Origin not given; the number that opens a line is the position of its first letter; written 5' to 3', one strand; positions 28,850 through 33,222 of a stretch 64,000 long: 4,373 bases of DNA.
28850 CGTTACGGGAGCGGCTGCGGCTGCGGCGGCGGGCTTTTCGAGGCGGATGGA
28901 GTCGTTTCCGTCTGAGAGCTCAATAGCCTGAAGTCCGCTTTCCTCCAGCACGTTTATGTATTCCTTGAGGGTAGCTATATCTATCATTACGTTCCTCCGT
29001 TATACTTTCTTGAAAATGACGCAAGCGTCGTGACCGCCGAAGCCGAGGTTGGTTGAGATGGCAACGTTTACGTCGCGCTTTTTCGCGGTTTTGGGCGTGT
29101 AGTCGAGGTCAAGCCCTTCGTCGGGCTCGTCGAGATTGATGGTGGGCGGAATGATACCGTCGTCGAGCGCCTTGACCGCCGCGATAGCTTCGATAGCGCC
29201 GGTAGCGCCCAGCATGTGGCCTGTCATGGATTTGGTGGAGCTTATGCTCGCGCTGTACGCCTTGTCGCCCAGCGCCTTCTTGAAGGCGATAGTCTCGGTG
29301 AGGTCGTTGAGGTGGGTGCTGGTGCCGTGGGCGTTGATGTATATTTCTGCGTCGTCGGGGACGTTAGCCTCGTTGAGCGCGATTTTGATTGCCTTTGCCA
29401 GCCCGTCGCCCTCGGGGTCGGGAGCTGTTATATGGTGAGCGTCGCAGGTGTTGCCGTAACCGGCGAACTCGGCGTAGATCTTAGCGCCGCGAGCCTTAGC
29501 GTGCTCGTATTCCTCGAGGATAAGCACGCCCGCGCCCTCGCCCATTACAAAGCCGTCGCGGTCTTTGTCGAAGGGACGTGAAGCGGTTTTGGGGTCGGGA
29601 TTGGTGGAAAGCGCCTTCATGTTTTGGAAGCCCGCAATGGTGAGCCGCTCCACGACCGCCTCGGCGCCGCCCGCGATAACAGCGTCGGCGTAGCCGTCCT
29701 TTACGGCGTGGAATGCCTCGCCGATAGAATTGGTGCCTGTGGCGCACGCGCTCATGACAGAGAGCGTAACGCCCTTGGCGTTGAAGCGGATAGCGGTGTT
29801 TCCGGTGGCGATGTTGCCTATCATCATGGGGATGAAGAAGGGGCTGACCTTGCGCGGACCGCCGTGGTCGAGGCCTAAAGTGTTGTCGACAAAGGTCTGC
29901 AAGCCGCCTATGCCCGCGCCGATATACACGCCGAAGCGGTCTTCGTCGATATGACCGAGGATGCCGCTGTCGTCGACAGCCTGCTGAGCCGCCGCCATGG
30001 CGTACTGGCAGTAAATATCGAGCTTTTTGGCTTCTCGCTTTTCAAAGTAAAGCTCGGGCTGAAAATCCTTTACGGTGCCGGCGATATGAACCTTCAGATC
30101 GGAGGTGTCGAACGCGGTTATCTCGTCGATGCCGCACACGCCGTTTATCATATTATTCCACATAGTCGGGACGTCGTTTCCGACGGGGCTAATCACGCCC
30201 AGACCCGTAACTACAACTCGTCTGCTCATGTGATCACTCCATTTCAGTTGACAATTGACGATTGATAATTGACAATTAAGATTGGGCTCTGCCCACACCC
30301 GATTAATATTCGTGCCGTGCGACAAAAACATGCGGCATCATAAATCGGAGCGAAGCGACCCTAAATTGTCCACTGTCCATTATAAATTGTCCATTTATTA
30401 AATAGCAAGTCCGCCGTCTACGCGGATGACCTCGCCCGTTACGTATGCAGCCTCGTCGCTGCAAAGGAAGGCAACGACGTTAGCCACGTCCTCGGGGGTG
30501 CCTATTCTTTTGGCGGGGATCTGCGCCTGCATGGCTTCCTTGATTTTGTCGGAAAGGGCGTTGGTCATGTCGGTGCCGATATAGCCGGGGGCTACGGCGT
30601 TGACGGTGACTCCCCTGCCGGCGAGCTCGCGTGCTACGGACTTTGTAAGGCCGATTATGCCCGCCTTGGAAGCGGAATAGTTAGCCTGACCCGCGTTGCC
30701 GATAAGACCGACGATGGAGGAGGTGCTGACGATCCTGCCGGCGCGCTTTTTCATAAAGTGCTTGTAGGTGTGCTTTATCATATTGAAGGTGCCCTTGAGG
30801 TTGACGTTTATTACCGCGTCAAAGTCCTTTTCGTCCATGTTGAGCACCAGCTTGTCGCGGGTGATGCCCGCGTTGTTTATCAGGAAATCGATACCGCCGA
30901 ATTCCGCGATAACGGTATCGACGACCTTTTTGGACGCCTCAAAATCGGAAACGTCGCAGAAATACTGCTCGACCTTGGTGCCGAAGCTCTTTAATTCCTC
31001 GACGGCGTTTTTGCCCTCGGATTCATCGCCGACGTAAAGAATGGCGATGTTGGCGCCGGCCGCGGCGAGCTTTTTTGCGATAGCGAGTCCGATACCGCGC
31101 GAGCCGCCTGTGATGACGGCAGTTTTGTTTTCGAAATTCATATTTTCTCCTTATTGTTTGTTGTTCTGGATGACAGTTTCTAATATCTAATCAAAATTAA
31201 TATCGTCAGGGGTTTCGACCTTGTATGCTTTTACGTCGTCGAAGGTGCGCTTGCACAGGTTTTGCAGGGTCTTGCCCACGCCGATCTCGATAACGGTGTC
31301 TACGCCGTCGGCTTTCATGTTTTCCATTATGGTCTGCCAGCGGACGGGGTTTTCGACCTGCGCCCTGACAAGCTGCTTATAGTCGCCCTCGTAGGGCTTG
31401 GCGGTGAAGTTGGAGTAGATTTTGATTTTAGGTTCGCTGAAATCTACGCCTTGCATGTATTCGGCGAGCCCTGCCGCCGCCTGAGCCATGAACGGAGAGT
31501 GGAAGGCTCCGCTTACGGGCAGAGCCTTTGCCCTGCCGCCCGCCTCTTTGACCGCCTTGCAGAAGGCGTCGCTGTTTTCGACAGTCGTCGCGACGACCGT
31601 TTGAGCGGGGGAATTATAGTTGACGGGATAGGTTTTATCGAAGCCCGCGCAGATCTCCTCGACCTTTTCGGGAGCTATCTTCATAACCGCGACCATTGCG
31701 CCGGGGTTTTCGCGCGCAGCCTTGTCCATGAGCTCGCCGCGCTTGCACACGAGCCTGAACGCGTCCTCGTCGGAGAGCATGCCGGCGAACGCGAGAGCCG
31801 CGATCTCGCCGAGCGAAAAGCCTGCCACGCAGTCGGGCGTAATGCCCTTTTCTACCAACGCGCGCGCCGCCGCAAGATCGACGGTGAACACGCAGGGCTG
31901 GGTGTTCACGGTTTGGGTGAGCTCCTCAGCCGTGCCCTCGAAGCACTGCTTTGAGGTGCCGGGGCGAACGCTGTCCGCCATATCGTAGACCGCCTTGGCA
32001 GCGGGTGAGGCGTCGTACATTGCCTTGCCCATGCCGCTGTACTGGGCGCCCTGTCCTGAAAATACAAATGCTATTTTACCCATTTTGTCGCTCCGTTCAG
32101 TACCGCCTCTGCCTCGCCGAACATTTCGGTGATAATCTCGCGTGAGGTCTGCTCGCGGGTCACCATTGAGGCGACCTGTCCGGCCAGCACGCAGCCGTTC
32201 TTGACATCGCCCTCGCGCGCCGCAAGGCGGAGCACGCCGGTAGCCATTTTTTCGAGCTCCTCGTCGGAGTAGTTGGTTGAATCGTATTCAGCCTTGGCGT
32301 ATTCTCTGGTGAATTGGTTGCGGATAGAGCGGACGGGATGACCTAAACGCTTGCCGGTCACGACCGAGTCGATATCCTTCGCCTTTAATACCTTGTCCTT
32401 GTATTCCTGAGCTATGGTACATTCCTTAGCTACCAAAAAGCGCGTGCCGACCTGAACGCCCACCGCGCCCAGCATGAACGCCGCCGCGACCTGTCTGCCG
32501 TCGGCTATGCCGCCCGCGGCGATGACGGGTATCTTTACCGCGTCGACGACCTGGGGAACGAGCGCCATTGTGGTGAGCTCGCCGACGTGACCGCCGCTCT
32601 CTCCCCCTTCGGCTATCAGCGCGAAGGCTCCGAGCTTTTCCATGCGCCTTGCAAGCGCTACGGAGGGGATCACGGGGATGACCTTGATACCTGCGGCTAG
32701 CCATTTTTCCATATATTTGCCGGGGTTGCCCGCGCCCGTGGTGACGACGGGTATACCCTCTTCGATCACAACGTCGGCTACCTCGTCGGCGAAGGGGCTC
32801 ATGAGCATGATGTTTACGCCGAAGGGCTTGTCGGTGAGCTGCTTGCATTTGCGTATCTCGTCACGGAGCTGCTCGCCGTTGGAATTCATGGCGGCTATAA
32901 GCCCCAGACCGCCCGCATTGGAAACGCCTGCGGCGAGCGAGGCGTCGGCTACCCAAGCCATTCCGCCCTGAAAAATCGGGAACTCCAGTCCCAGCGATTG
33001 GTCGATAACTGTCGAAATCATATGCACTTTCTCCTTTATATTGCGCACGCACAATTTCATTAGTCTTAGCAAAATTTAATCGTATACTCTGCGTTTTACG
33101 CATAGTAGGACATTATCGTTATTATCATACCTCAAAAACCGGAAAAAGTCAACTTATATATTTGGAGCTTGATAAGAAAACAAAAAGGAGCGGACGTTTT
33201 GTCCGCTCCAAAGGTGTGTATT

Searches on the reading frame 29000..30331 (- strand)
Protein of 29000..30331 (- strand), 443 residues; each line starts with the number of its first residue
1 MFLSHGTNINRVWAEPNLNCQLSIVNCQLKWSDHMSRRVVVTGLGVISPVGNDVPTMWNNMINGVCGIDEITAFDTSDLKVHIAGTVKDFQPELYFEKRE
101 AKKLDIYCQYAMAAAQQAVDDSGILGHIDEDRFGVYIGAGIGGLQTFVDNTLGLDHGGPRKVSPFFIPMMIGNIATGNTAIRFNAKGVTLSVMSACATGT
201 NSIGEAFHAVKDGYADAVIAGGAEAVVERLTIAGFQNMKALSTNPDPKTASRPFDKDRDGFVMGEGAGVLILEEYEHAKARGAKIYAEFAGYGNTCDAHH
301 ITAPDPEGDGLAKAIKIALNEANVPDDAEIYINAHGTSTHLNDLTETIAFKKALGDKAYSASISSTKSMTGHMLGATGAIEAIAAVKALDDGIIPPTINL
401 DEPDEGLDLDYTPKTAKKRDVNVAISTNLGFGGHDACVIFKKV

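Call 68: search_protein_families(library=pfam, proteins=[window:29000-30331:-], max_evalue=0.001)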
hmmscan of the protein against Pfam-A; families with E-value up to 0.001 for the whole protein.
window:29000-30331:- (443 aa): 2 families
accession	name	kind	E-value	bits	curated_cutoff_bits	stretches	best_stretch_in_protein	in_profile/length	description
PF00109.32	ketoacyl-synt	-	8.1e-55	186.6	20.8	1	37-278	2-252/252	Beta-ketoacyl synthase, N-terminal domain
PF02801.28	Ketoacyl-synt_C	-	1e-32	113.1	20.8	1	286-400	1-118/119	Beta-ketoacyl synthase, C-terminal domain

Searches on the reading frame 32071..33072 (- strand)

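Call 68: search_protein_families(library=pfam, proteins=[window:32071-33072:-], max_evalue=0.001)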
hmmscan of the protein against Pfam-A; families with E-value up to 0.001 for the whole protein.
window:32071-33072:- (333 aa): 8 families
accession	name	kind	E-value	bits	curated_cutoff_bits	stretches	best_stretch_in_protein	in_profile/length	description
PF03060.21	NMO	-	7.8e-72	242.9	28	1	27-318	8-329/331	Nitronate monooxygenase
PF00478.31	IMPDH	-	1e-09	38.3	25.6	1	17-78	21-81/345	IMP dehydrogenase / GMP reductase domain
PF05690.20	ThiG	-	7.7e-07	29.1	23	1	125-218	120-213/247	Thiazole biosynthesis protein ThiG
PF01070.24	FMN_dh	-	3.5e-06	26.7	24.9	1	165-215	256-308/350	FMN-dependent dehydrogenase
PF01180.27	DHO_dh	-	1.1e-05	25.2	27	1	153-222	209-281/291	Dihydroorotate dehydrogenase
PF04481.18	DUF561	-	0.00025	20.7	21.6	1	166-211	172-216/243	Protein of unknown function (DUF561)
PF00977.27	His_biosynth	-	0.00027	20.9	23.6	1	138-213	149-223/228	Histidine biosynthesis protein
PF01645.23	Glu_synthase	-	0.00082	19.1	20.4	1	180-222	275-317/369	Conserved region in glutamate synthase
